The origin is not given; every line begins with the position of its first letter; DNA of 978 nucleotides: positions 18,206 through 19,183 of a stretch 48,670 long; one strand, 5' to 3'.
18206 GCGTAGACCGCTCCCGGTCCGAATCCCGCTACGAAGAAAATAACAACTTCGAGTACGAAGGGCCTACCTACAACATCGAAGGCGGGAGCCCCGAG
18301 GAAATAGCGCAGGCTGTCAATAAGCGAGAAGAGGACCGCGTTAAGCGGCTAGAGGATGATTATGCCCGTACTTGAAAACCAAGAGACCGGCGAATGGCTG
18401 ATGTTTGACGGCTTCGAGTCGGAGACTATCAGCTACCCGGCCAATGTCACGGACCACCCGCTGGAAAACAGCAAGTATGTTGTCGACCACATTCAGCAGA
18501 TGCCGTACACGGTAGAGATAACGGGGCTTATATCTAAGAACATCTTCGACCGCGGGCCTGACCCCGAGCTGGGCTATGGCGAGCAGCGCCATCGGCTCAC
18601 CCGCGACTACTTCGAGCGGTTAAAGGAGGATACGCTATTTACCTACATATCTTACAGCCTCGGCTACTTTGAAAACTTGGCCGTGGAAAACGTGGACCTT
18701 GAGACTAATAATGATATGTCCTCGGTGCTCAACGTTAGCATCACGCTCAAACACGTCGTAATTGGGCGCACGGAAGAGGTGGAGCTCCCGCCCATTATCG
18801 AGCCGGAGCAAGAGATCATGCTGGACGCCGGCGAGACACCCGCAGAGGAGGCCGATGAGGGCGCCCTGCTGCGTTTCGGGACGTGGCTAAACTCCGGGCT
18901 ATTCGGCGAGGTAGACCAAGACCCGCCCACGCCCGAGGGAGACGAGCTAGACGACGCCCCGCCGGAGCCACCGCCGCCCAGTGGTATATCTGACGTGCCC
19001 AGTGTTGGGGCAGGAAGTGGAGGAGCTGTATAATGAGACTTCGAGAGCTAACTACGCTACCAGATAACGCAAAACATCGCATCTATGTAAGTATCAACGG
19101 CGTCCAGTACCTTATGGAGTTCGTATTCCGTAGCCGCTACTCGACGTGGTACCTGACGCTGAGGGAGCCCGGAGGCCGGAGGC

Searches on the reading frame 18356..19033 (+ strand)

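Call 81: search_protein_families(library=pfam, proteins=[window:18356-19033:+], max_evalue=0.001)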
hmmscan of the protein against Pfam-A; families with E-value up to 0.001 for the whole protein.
window:18356-19033:+ (225 aa): 1 family
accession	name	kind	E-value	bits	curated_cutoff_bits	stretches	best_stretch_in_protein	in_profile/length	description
PF21821.3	Dit_like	-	6.3e-20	72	24.2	1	17-145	1-127/127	Dit-like phage tail protein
